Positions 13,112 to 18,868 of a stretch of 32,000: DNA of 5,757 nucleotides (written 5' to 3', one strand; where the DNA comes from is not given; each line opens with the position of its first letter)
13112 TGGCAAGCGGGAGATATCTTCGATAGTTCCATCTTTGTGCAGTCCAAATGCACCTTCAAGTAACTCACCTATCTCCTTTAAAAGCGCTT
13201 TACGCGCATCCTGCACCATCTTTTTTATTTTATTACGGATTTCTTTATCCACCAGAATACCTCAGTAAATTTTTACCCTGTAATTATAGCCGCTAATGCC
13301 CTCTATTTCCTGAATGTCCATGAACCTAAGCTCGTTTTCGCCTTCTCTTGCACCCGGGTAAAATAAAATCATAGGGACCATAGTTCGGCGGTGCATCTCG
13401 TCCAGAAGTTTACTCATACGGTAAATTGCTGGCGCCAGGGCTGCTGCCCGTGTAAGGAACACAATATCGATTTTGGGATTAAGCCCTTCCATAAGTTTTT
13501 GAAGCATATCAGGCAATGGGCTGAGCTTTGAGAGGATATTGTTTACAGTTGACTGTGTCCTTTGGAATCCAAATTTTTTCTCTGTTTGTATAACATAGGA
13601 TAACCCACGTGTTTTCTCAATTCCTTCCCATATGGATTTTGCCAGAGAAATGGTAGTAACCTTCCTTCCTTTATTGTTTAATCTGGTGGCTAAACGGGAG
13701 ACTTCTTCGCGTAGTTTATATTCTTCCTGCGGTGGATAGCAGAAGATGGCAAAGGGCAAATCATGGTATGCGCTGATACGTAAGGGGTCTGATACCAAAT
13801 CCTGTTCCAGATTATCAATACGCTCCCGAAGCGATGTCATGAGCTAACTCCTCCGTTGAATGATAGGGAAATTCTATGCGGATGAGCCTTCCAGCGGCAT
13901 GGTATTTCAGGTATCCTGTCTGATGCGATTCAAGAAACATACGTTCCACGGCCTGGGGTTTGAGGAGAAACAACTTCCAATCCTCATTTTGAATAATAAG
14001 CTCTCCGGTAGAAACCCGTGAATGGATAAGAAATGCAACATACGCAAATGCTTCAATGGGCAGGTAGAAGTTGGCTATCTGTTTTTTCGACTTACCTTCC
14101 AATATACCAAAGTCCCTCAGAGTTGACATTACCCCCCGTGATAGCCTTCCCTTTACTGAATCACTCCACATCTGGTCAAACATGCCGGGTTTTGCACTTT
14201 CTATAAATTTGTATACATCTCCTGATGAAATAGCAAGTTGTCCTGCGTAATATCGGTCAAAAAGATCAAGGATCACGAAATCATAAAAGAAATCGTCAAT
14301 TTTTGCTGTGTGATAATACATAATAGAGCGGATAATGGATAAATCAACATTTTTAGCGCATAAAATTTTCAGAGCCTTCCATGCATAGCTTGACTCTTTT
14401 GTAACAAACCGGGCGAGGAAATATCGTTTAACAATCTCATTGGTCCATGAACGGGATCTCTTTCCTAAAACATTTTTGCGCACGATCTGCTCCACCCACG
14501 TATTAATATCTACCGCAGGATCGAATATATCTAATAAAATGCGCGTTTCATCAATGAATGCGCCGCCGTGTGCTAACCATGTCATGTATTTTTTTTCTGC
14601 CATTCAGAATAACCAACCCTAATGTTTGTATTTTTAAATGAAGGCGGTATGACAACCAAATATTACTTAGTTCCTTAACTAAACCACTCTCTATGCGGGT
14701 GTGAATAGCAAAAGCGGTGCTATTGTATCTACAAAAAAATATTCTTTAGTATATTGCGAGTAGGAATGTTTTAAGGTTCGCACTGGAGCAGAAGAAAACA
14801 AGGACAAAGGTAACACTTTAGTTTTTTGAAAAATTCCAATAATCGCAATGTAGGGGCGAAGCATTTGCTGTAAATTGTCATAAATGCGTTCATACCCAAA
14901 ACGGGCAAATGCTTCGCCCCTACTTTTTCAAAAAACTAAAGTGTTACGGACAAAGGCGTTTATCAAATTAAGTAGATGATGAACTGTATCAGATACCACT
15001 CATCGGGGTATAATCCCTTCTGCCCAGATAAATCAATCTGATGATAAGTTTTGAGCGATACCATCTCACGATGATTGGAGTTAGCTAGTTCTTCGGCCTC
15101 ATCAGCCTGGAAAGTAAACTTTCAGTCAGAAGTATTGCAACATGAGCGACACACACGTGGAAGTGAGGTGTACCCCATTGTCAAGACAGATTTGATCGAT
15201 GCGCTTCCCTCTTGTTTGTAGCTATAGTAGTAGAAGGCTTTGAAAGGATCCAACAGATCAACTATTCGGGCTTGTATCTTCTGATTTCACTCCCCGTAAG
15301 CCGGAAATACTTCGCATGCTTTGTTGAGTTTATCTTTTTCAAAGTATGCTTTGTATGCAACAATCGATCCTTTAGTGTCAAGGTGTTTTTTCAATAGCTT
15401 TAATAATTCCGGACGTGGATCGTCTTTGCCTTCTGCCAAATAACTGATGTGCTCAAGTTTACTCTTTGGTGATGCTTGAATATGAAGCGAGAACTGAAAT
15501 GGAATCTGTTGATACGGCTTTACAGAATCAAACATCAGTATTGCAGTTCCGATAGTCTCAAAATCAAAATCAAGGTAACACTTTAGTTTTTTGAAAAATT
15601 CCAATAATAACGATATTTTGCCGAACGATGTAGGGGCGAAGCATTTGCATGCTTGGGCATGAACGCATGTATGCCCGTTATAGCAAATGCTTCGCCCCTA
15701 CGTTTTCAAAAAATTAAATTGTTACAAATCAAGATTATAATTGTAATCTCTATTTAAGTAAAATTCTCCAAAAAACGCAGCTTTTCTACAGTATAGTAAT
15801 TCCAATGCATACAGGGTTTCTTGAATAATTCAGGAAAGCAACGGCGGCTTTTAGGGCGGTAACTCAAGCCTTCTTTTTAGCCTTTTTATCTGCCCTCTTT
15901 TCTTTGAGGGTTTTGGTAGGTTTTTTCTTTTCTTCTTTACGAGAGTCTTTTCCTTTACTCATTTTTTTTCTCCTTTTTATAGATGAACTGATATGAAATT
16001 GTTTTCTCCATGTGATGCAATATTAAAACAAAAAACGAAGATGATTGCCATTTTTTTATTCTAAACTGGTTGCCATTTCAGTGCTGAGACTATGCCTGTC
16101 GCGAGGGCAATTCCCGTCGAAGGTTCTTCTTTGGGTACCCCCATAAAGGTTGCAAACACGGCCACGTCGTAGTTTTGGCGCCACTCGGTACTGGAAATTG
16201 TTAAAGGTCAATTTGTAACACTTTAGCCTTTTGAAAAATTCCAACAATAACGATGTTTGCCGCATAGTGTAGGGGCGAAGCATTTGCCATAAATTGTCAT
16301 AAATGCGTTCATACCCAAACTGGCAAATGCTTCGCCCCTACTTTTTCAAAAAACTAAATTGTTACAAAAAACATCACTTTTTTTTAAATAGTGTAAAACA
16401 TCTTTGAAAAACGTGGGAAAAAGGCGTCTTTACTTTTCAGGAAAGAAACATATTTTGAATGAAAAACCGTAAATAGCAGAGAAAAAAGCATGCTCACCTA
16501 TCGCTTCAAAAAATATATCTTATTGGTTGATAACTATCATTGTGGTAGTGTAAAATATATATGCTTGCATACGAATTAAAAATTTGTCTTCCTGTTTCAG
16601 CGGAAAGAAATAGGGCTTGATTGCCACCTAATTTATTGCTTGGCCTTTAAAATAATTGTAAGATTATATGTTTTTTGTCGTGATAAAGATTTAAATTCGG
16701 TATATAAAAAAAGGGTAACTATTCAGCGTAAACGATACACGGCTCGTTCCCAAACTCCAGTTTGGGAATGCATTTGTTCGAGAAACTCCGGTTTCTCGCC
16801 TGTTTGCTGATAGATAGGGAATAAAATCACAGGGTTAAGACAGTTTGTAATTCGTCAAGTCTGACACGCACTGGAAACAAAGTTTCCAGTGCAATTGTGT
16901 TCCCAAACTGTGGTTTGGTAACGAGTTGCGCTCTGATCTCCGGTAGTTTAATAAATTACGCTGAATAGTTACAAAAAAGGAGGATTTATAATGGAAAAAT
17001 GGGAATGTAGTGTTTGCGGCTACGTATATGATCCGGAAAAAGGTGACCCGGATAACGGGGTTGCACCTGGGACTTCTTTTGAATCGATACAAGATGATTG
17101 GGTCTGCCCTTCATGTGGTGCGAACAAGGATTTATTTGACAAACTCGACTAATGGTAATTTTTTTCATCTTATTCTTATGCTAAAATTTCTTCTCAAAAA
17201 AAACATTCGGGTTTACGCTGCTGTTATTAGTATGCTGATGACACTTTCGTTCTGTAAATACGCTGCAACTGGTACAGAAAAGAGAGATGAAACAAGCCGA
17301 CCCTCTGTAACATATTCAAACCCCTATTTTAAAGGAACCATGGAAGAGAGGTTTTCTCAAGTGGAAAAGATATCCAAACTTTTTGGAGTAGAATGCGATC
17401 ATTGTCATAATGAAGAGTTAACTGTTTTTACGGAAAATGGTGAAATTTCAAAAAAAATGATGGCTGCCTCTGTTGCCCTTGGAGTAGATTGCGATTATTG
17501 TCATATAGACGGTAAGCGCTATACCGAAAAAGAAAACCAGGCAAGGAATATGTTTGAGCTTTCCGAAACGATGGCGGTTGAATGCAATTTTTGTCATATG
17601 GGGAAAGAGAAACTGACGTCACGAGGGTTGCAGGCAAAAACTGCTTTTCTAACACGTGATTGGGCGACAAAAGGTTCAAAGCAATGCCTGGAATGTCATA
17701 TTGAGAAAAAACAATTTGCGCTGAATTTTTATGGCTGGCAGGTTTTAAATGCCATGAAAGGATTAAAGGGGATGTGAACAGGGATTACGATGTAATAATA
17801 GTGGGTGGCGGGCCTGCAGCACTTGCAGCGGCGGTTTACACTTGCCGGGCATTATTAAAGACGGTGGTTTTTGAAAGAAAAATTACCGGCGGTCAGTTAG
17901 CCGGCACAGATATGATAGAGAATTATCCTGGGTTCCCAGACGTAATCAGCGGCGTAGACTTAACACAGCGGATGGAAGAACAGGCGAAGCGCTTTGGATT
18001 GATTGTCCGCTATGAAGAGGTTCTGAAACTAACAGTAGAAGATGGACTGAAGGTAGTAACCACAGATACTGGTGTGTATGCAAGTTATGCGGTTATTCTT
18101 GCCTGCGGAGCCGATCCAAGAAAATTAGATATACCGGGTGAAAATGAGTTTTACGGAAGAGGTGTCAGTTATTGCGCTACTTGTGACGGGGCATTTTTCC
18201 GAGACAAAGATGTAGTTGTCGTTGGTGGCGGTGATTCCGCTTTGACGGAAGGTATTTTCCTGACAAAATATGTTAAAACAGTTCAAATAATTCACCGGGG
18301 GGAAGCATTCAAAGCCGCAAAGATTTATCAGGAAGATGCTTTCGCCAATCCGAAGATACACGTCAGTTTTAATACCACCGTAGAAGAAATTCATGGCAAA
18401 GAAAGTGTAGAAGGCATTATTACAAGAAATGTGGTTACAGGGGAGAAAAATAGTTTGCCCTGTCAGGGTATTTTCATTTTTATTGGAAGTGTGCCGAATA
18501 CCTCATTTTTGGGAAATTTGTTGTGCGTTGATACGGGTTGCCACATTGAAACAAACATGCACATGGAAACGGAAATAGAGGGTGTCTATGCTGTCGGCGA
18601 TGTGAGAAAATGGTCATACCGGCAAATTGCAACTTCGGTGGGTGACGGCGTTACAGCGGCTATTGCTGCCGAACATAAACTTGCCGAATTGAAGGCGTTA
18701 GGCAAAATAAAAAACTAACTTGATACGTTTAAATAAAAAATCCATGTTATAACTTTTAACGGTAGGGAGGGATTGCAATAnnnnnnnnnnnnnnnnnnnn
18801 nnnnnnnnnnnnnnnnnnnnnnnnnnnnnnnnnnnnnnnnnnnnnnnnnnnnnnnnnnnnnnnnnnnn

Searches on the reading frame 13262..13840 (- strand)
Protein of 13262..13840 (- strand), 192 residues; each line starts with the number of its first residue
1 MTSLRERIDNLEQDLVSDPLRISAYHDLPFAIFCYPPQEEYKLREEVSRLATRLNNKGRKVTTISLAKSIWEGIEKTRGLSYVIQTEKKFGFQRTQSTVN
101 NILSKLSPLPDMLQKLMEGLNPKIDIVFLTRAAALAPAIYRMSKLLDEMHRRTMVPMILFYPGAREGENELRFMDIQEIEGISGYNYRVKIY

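Call 9: search_protein_families(library=padloc, proteins=[window:13262-13840:-], max_evalue=0.01)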
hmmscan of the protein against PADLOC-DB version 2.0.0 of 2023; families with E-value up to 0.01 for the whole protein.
window:13262-13840:- (192 aa): 8 families
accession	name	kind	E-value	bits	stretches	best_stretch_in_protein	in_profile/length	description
PDLC02459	BrxB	-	1e-37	127.9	1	2-192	2-203/203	BrxB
PDLC02463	BrxB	-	2.3e-18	64.9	1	2-174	3-176/193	BrxB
PDLC02464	BrxB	-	2.9e-14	51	1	121-192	13-79/79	BrxB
PDLC02465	BrxB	-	5.7e-14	50.7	1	29-177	28-177/190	BrxB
PDLC02466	BrxB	-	2.1e-06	25.8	1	1-169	1-166/185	BrxB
PDLC02469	BrxB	-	9e-06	23.5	1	31-178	30-169/184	BrxB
PDLC02462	BrxB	-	0.00011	20.2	0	28-55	27-54/202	BrxB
PDLC02467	BrxB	-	0.001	16.9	1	29-174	27-170/193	BrxB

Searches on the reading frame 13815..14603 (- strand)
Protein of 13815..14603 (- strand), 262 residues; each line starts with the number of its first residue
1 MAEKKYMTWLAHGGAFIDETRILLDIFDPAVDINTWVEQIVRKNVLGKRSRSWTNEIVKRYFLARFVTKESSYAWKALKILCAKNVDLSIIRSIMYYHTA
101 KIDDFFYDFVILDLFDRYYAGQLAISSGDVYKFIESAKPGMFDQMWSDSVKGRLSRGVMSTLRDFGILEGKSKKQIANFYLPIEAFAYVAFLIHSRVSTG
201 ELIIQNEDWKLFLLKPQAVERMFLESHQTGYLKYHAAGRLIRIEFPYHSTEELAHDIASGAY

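Call 9: search_protein_families(library=padloc, proteins=[window:13815-14603:-], max_evalue=0.01)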
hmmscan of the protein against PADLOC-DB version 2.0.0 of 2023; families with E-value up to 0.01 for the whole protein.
window:13815-14603:- (262 aa): 9 families
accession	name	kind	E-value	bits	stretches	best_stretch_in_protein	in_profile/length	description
PDLC02445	BrxA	-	2.8e-35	120.3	1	1-258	2-260/262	BrxA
PDLC02454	BrxA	-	1.5e-28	97.6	1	10-258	15-263/264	BrxA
PDLC02450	BrxA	-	8.6e-14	49.5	1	17-247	28-248/259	BrxA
PDLC02458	BrxA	-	6.9e-06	23.7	1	114-257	113-256/258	BrxA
PDLC02453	BrxA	-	2.1e-05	22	1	16-252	183-409/421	BrxA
PDLC02448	BrxA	-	2.2e-05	22.1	1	17-203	21-198/258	BrxA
PDLC02439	BrxA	-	2.3e-05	22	1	2-185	3-180/200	BrxA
PDLC02441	BrxA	-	0.00026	18.9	1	1-185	11-189/209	BrxA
PDLC02451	BrxA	-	0.0042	15.2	1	3-181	4-177/201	BrxA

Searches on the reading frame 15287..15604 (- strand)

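Call 9: search_protein_families(library=padloc, proteins=[window:15287-15604:-], max_evalue=0.01)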
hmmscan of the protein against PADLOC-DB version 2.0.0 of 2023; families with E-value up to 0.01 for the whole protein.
window:15287-15604:- (105 aa): 0 families

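Call 41: search_protein_families(library=pfam, proteins=[window:15287-15604:-], max_evalue=0.001)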
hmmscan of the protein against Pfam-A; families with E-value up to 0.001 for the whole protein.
window:15287-15604:- (105 aa): 1 family
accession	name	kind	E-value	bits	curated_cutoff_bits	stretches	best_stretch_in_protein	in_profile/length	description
PF11074.14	DUF2779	-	3.1e-26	92.6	23.3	1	13-103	3-93/126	Domain of unknown function(DUF2779)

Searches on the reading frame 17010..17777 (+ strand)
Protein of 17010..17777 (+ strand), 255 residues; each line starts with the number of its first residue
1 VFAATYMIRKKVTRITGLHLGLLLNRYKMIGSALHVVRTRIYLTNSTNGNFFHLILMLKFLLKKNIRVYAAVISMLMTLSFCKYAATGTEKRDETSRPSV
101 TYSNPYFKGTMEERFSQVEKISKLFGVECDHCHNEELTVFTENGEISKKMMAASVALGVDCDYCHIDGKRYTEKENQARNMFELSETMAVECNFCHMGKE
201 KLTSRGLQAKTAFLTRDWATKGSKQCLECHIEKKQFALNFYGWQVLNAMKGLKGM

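Call 41: search_protein_families(library=pfam, proteins=[window:17010-17777:+], max_evalue=0.001)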
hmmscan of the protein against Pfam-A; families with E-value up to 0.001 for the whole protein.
window:17010-17777:+ (255 aa): 5 families
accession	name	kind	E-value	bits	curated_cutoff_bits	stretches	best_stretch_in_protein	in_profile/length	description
PF14522.11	Cytochrome_C7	-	2.9e-07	30.6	24.8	0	122-196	10-66/67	Cytochrome c7 and related cytochrome c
PF02276.23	CytoC_RC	-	5.4e-06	26.4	22.4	0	81-136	178-233/310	Photosynthetic reaction centre cytochrome C subunit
PF22113.1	Mtrc-MtrF_II-IV_dom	-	9.6e-06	25.7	30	1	149-236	72-169/176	Outer membrane cytochrome MtrC/MtrF-like, domains II/IV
PF03264.19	Cytochrom_NNT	-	2e-05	24.9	24.1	0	118-166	117-165/174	NapC/NirT cytochrome c family, N-terminal region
PF14537.11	Cytochrom_c3_2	-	3.7e-05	24.5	25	0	125-230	5-78/79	Cytochrome c3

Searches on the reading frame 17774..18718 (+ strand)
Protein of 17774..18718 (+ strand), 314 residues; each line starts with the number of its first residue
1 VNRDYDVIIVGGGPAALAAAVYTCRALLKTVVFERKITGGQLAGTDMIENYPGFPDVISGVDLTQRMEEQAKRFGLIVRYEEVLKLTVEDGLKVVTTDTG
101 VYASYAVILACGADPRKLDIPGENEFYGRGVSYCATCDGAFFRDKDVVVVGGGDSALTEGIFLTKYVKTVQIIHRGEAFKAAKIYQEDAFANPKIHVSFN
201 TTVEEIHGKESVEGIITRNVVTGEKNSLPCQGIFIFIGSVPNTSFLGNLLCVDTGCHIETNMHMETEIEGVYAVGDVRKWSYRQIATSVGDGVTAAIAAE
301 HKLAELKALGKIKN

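Call 41: search_protein_families(library=pfam, proteins=[window:17774-18718:+], max_evalue=0.001)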
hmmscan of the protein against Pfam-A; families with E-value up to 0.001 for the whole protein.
window:17774-18718:+ (314 aa): 10 families
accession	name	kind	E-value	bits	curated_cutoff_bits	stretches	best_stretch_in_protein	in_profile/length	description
PF07992.20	Pyr_redox_2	-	3.1e-44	152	26.1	1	5-291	1-290/291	Pyridine nucleotide-disulphide oxidoreductase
PF13738.12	Pyr_redox_3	-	2e-24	86.8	30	1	60-275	80-305/305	Pyridine nucleotide-disulphide oxidoreductase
PF00070.33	Pyr_redox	-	1.3e-12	48.5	22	1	147-218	2-80/82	Pyridine nucleotide-disulphide oxidoreductase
PF01946.23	Thi4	-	7.5e-09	35.6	26.2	1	5-41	18-57/235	Thi4 family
PF00890.30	FAD_binding_2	-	1.6e-06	28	20.4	0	6-37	1-32/414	FAD binding domain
PF01266.30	DAO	-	3.9e-06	27.1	27.9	0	58-116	146-207/353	FAD dependent oxidoreductase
PF12831.13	FAD_oxidored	-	3.1e-05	23.9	27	1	6-44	1-40/416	FAD dependent oxidoreductase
PF03486.20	HI0933_like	-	7e-05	22.8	50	0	6-37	2-33/244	HI0933-like protein Rossmann domain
PF13450.12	NAD_binding_8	-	0.00015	22.4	21.9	0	9-41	1-34/68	NAD(P)-binding Rossmann-like domain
PF13434.12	Lys_Orn_oxgnase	-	0.00017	21.3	21.3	0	5-36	3-35/339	L-lysine 6-monooxygenase/L-ornithine 5-monooxygenase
